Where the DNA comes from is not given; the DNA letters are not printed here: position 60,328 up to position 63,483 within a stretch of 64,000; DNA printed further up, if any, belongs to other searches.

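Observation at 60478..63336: Single polypeptide combining 19 c-type haem motifs with a cytochrome b-like membrane domain: candidate quinol-to-periplasm/extracellular electron conduit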

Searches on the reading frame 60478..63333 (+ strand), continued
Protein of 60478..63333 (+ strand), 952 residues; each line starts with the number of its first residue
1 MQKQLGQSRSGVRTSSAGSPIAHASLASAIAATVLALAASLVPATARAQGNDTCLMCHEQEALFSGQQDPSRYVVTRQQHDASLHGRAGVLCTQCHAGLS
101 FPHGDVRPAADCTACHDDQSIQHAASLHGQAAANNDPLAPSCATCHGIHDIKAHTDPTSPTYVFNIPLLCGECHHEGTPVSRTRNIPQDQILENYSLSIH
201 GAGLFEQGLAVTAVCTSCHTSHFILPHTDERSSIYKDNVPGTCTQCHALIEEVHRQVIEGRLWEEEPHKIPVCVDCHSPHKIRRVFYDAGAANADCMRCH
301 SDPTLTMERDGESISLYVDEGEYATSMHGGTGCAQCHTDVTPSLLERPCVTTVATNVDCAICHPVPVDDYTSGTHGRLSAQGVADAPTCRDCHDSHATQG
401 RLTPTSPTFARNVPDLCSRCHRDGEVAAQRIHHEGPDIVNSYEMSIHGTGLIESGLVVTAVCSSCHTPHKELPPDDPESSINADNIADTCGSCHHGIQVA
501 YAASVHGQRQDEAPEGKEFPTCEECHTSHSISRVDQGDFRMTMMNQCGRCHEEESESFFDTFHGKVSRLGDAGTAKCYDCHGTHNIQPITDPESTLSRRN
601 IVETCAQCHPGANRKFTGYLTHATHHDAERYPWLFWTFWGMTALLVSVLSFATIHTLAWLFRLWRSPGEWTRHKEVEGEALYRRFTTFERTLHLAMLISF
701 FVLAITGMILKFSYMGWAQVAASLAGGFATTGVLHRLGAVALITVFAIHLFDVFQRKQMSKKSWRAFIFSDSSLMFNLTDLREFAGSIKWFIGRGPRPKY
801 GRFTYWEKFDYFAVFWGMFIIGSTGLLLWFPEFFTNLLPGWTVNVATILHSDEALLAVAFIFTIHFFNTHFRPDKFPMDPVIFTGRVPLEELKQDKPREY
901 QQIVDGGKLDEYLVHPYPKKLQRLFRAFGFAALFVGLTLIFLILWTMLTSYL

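Call 21: search_protein_families(library=pfam, proteins=[L002:13034-14530:+, L003:12893-14401:+, L005:12946-14397:+, L001:19390-20937:-, L002:14530-15456:+, L001:18557-19390:-, L003:4931-6862:+], max_evalue=1)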
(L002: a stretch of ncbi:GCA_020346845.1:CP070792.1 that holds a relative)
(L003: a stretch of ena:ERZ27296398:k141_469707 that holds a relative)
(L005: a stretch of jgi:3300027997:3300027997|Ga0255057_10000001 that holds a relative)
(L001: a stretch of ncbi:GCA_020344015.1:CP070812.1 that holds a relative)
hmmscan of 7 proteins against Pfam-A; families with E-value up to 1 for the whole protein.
L002:13034-14530:+ (499 aa): 2 families
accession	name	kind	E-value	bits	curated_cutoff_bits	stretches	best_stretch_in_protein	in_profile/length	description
PF02530.20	Porin_2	-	0.021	14.7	22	0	403-455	282-334/357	Porin subfamily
PF07642.17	BBP2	-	0.11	12.2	26.2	0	331-383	258-312/339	Putative beta-barrel porin-2, OmpL-like. bbp2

L003:12893-14401:+ (503 aa): 0 families

L005:12946-14397:+ (484 aa): 0 families

L001:19390-20937:- (516 aa): 2 families
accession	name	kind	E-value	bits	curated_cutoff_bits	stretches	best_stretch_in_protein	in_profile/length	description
PF11381.13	DUF3185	-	0.12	12.8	25.3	1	23-53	8-38/59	Protein of unknown function (DUF3185)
PF06345.17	Drf_DAD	-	0.2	12.2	27.3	1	61-73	2-14/15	DRF Autoregulatory Domain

L002:14530-15456:+ (309 aa): 5 families
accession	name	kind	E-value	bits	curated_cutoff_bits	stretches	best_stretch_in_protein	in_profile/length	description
PF14522.11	Cytochrome_C7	-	7.9e-16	58.1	24.8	2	36-75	2-51/67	Cytochrome c7 and related cytochrome c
PF22113.1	Mtrc-MtrF_II-IV_dom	-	4e-13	49.7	30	2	48-217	8-166/176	Outer membrane cytochrome MtrC/MtrF-like, domains II/IV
PF14537.11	Cytochrom_c3_2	-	1.3e-09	38.8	25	3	103-179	4-78/79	Cytochrome c3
PF02085.21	Cytochrom_CIII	-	1.5e-08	35.3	22.9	2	90-173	18-85/101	Class III cytochrome C family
PF09699.15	Paired_CXXCH_1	-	1.2e-07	31.7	20.6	2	100-137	1-39/41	Doubled CXXCH motif (Paired_CXXCH_1)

L001:18557-19390:- (278 aa): 5 families
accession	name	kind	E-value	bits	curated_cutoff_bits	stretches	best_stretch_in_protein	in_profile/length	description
PF14522.11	Cytochrome_C7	-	7.5e-05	22.9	24.8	0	171-271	13-66/67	Cytochrome c7 and related cytochrome c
PF09699.15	Paired_CXXCH_1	-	7.9e-05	22.7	20.6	2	232-271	6-36/41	Doubled CXXCH motif (Paired_CXXCH_1)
PF02467.21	Whib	-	0.032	15.2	23.6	1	209-238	12-43/65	Transcription factor WhiB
PF09086.16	DUF1924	-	0.55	11.1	22.5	1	220-261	22-64/96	Domain of unknown function (DUF1924)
PF02008.25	zf-CXXC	-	0.8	10.2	26.5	1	226-250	12-36/48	CXXC zinc finger domain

L003:4931-6862:+ (644 aa): 10 families
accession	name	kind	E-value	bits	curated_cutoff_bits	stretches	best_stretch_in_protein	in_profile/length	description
PF14522.11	Cytochrome_C7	-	2.5e-17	62.9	24.8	6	28-94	13-66/67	Cytochrome c7 and related cytochrome c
PF01292.26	Ni_hydr_CYTB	-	1.3e-15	58.1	30.1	1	421-603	1-166/179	Prokaryotic cytochrome b561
PF22113.1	Mtrc-MtrF_II-IV_dom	-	1.1e-14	54.8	30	3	119-256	8-166/176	Outer membrane cytochrome MtrC/MtrF-like, domains II/IV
PF14537.11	Cytochrom_c3_2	-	2.8e-14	53.8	25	4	62-152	2-78/79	Cytochrome c3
PF09699.15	Paired_CXXCH_1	-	5.2e-09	36.1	20.6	3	315-355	4-39/41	Doubled CXXCH motif (Paired_CXXCH_1)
PF02085.21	Cytochrom_CIII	-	3e-06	27.9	22.9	2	57-152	23-101/101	Class III cytochrome C family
PF14358.11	DUF4405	-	0.00033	21.5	26.7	1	430-490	3-65/66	Domain of unknown function (DUF4405)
PF03264.19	Cytochrom_NNT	-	0.00093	19.4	24.1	2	318-358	37-78/174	NapC/NirT cytochrome c family, N-terminal region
PF23733.2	GRXCR1-2_C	-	0.016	15.5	26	0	249-289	12-43/47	GRXCR1/2, C-terminal domain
PF14353.12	CpXC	-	0.8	10.2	25.4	0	216-275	37-96/121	CpXC protein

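Call 29: find_related_loci(query=window:60478-63333:+, collection=genome_contigs, flank=10000)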
Query window:60478-63333:+ (952 aa) in genome_contigs; peptide patterns used: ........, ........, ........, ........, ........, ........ (x = any residue, [..] = any of these).
600 stretches matched a pattern (row limit reached: there are more); 597 encode a relative of the query (tblastn E <= 1e-3); the best 80 are kept; 80 distinct loci.
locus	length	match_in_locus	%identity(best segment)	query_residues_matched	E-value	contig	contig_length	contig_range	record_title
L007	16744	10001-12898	73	1-952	0e+0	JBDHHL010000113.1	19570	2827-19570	MAG: Gemmatimonadota bacterium isolate M8-62_Bin_193 M8-62_Bin_193_scaffold_27428, whole genome shotgun sequence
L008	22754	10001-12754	75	42-952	0e+0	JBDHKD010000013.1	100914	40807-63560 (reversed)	MAG: Gemmatimonadota bacterium isolate BHB10-38_Bin_112 BHB10-38_Bin_112_scaffold_1493, whole genome shotgun sequence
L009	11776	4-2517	78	50-952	0e+0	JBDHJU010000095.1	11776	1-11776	MAG: Gemmatimonadota bacterium isolate BHB10-26_Bin_323 BHB10-26_Bin_323_scaffold_23203, whole genome shotgun sequence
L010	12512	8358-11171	67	12-951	0e+0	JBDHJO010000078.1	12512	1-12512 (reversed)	MAG: Gemmatimonadota bacterium isolate BHB10-26_Bin_233 BHB10-26_Bin_233_scaffold_21663, whole genome shotgun sequence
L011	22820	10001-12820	66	32-951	0e+0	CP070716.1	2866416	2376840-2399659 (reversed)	MAG: Gemmatimonadota bacterium isolate bin486 chromosome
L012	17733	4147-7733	65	24-951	0e+0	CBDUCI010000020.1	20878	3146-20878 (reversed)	MAG TPA_asm: uncultured bacterium isolate ERR2431957_metabat2_43 genome assembly, contig: ERZ23878503.485, whole genome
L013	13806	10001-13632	65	9-951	0e+0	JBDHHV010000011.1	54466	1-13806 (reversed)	MAG: Gemmatimonadota bacterium isolate M8-62_Bin_309 M8-62_Bin_309_scaffold_1786, whole genome shotgun sequence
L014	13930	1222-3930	66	49-951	0e+0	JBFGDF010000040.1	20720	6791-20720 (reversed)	MAG: Gemmatimonadales bacterium isolate Mix_sand02.2020.12.D.33 k141_1079116_length_20720_cov_13.4894, whole genome shot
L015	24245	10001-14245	64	32-951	0e+0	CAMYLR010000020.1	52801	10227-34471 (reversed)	MAG: uncultured Gemmatimonadales bacterium isolate ES_M_Gemmatimonadota_02 genome assembly, contig: scaffold_373, whole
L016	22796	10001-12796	64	39-951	0e+0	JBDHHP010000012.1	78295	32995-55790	MAG: Gemmatimonadota bacterium isolate M8-62_Bin_211 M8-62_Bin_211_scaffold_1391, whole genome shotgun sequence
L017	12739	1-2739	66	63-951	0e+0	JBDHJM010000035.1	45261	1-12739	MAG: Gemmatimonadota bacterium isolate BHB10-26_Bin_197 BHB10-26_Bin_197_scaffold_6191, whole genome shotgun sequence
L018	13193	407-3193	64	30-951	0e+0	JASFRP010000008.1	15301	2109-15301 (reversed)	MAG: Gemmatimonadota bacterium isolate D1103M02metaG_Bin_527 D1103M02metaG_FD_scaffold_959_c1, whole genome shotgun sequ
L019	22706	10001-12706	65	53-951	0e+0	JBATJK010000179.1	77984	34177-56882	MAG: Gemmatimonadota bacterium isolate MFD10222_ilm_asm_bin16 k127_99894, whole genome shotgun sequence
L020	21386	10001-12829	62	17-951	0e+0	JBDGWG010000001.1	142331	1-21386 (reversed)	MAG: Gemmatimonadota bacterium isolate M3-2_Bin_396 M3-2_Bin_396_scaffold_156, whole genome shotgun sequence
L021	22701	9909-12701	62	26-951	0e+0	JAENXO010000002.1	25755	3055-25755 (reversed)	MAG: Gemmatimonadetes bacterium isolate 14_8_m_bin36 k141_1336408_length_25755_cov_51.7343, whole genome shotgun sequenc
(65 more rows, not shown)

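Call 36: search_protein_families(library=pfam, proteins=[L003:2885-4864:+, L021:5436-6917:+, L011:12976-14496:+], max_evalue=0.1)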
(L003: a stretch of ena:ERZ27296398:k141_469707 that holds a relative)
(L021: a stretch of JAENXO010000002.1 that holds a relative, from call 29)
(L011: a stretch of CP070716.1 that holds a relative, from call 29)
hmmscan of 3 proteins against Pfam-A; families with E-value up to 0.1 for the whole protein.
L003:2885-4864:+ (660 aa): 4 families
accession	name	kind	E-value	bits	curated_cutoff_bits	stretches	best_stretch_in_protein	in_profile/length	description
PF14522.11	Cytochrome_C7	-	4.9e-24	84.4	24.8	5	477-529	2-66/67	Cytochrome c7 and related cytochrome c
PF14537.11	Cytochrom_c3_2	-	2.6e-16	60.3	25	2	211-291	7-79/79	Cytochrome c3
PF02085.21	Cytochrom_CIII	-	3.5e-11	43.8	22.9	2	157-236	24-101/101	Class III cytochrome C family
PF03264.19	Cytochrom_NNT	-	1.6e-06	28.4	24.1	1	11-134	10-135/174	NapC/NirT cytochrome c family, N-terminal region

L021:5436-6917:+ (494 aa): 5 families
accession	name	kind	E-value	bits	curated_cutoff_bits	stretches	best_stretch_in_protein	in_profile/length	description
PF14522.11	Cytochrome_C7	-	2.3e-07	31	24.8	1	175-247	13-66/67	Cytochrome c7 and related cytochrome c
PF13435.11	Cytochrome_C554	-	4.5e-07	31.2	20.8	1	77-148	1-84/84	Cytochrome c554 and c-prime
PF14537.11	Cytochrom_c3_2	-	3.1e-05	24.8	25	1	176-277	7-79/79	Cytochrome c3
PF09699.15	Paired_CXXCH_1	-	9e-05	22.5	20.6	1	243-278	9-38/41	Doubled CXXCH motif (Paired_CXXCH_1)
PF14260.11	zf-C4pol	-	0.0054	17.4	28.9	1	74-145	9-61/70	C4-type zinc-finger of DNA polymerase delta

L011:12976-14496:+ (507 aa): 1 family
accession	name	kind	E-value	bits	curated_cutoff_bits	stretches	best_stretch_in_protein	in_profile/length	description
PF04453.20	LptD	-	0.032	14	22.4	1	253-302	305-353/384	LPS transport system D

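Call 38: predict_structure(alignment_id=A1)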
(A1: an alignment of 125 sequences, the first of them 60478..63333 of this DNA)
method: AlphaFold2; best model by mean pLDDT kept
length: 952 residues; sequences in the alignment: 125
mean_pLDDT: 83.2   pTM: 0.59
mean pLDDT of the five models: 83.2, 82.6, 81.5, 78.5, 76.1
residues with pLDDT >= 90: 405; 70-90: 410; 50-70: 96; < 50: 41
segments of 3 or more residues with pLDDT < 50: 1-25, 41-48, 282-289
pLDDT, mean of each block of 10 residues (from residue 1): 36 36 50 61 46 88 85 89 91 85 79 92 95 91 91 92 92 80 65 79 82 89 92 88 78 58 67 66 44 79 87 89 89 80 60 73 91 95 92 91 94 95 91 84 87 89 94 94 93 92 89 84 76 61 83 83 68 80 91 94 93 88 82 87 85 84 78 70 92 92 92 88 92 93 95 94 92 89 91 89 89 91 92 93 87 80 75 75 89 91 92 90 89 88 86 69
secondary structure, 60 per line:
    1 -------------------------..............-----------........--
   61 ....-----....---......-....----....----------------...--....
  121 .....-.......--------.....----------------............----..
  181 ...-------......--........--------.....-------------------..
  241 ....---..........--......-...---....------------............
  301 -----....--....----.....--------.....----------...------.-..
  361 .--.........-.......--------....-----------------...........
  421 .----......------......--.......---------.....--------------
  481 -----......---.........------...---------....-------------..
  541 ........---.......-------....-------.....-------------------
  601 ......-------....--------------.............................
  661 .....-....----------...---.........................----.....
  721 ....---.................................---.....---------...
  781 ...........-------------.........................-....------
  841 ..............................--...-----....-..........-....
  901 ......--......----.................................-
elements in order (helices of 4 or more, strands of 3 or more residues): H26-39 H51-58 H61-64 H70-73 H77-82 H84-87 H92-95 H117-125 H127-133 H142-146 H163-174 H179-183 H191-196 H199-206 H215-219 H239-244 H248-257 H260-265 H273-276 H289-300 E306-309 E312-315 H320-324 H333-336 H364-372 H374-380 H389-392 H410-421 H426-431 H438-443 H446-452 H462-466 H486-491 H495-503 H522-525 H539-548 H552-558 H566-569 H577-581 H601-606 H614-617 H632-665 H667-670 E681-683 H687-711 H716-724 H728-760 H764-768 H778-791 H805-829 H831-834 H841-870 H881-884 E886-888 H889-895 H897-906 H909-912 H919-951

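Call 45: fold_search(model_id=the predicted structure, library=pdb)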
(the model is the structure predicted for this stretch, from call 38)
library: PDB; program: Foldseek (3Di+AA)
matches with E <= 10: 64; with E <= 0.001: 1
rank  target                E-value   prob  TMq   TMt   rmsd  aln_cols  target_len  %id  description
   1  1kqf_C                8.5e-05  1.00  0.20  0.76   4.0       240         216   17  FORMATE DEHYDROGENASE N FROM E. COLI (released 2002-03-15)
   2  6t5e                  2.3e-02  1.00  0.15  0.30  13.2       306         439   16  Hydroxylamine Oxidoreductase from Brocadia fulgida (released 2020-11-18)
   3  4n4m                  3.5e-01  0.87  0.15  0.26  13.9       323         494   16  Kuenenia stuttgartiensis hydroxylamine oxidoreductase soaked in phenyl hydrazine (released 2013-12-11)
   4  4n4j                  5.2e-01  0.92  0.15  0.26   6.6       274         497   18  Kuenenia stuttgartiensis hydroxylamine oxidoreductase (released 2013-12-11)
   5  1fgj_A                5.9e-01  0.41  0.12  0.20  13.5       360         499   18  X-RAY STRUCTURE OF HYDROXYLAMINE OXIDOREDUCTASE (released 1998-03-04)
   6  6pw5_A                5.9e-01  0.08  0.08  0.10  30.1       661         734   11  Cryo-EM Structure of Thermo-Sensitive TRP Channel TRP1 from the Alga Chlamydomonas reinhardtii in Nanodiscs (released 2019-09-25)
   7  8fc7_A                1.7e+00  0.04  0.09  0.11  23.9       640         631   12  Cryo-EM structure of the human TRPV4 - RhoA in complex with GSK2798745 (released 2023-07-12)
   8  6xpd_A                2.0e+00  0.13  0.08  0.19  17.7       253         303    9  Cryo-EM structure of human ZnT8 double mutant - D110N and D224N, determined in outward-facing conformation (released 2020-08-05)
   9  6hu9_c                2.6e+00  0.13  0.10  0.21  10.5       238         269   13  III2-IV2 mitochondrial respiratory supercomplex from S. cerevisiae (released 2018-12-26)
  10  5b86_A                2.7e+00  0.02  0.08  0.11  23.4       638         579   11  Crystal structure of M-Sec (released 2016-10-12)
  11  4o6y_B                3.0e+00  0.20  0.12  0.35  14.2       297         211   12  Crystal Structure of Cytochrome b561 (released 2014-02-05)
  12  9k4i_A                3.0e+00  0.02  0.08  0.10  34.1       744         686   10  Cryo-EM structure of the human TRPC1/C5 heteromer (released 2025-10-22)
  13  7ewl_A                3.1e+00  0.07  0.08  0.12  20.0       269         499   13  cryo-EM structure of apo GPR158 (released 2021-12-01)
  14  6s3k_A                3.1e+00  0.06  0.08  0.12  24.3       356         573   14  KimA from Bacillus subtilis in inward-facing, occluded state (released 2020-02-12)
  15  4gd3_A                4.0e+00  0.47  0.11  0.51   7.7       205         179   14  Structure of E. coli hydrogenase-1 in complex with cytochrome b (released 2013-01-02)
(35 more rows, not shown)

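Call 57: find_homologous_proteins(query=L001:19390-20937:-, max_evalue=0.00001)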
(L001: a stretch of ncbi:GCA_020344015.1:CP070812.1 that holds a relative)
Query L001:19390-20937:- (516 aa): 94 proteins with E <= 0.00001 among 8000 candidates.
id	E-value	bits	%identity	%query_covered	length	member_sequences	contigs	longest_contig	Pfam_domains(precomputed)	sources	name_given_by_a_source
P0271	0.0e+0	1051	87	100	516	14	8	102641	-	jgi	jgi:hypothetical protein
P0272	0.0e+0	1033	85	100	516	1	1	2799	-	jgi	jgi:hypothetical protein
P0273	2.1e-277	939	78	97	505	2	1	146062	-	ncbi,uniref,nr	ncbi:MAG: hypothetical protein GWN99_10705 [Gemmatimonadetes bacterium]|uniref:Uncharacterized prote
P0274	1.2e-247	841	75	90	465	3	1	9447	-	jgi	jgi:hypothetical protein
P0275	6.7e-224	763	65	99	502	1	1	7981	-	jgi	jgi:hypothetical protein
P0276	9.3e-222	756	67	96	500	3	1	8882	-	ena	-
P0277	1.9e-218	745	64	100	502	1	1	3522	-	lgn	-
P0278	2.3e-218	744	64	100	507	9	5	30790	-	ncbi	-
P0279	1.5e-215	735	65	100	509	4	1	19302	PF13609.13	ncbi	-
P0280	2.2e-215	735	64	100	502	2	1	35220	-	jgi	jgi:hypothetical protein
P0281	4.0e-213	727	63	100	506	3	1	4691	-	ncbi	-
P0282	1.1e-211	722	65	100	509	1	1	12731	-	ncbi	-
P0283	1.3e-211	722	62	100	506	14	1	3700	-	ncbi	-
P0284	3.8e-206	704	61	100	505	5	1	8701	-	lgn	-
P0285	5.2e-204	697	59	100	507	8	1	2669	-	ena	-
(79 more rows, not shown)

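Call 67: predict_structure(alignment_id=A2)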
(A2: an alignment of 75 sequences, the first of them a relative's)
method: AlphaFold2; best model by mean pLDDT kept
length: 516 residues; sequences in the alignment: 75
mean_pLDDT: 86.4   pTM: 0.79
mean pLDDT of the five models: 86.4, 85.1, 85.0, 84.0, 83.3
residues with pLDDT >= 90: 317; 70-90: 119; 50-70: 56; < 50: 24
segments of 3 or more residues with pLDDT < 50: 1-18, 36-39
pLDDT, mean of each block of 10 residues (from residue 1): 31 42 70 52 86 89 92 87 87 89 92 88 95 73 69 94 97 94 95 96 97 89 83 95 97 97 92 98 98 93 98 98 83 71 98 98 90 66 97 96 97 89 97 98 72 95 94 93 57 85 92 60
secondary structure, 60 per line:
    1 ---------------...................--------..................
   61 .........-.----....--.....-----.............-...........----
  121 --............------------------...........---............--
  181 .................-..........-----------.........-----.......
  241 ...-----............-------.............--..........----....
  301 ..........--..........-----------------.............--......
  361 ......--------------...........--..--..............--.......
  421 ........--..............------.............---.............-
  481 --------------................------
elements in order: H16-34 E43-66 E76-79 E82-86 E92-104 E106-116 E123-134 E153-163 E167-178 E181-194 E199-208 H220-228 E234-243 E249-260 E268-280 E283-292 E297-310 E313-322 E340-352 E355-366 E381-391 E398-411 E414-428 E431-444 E451-463 E467-479 E495-510
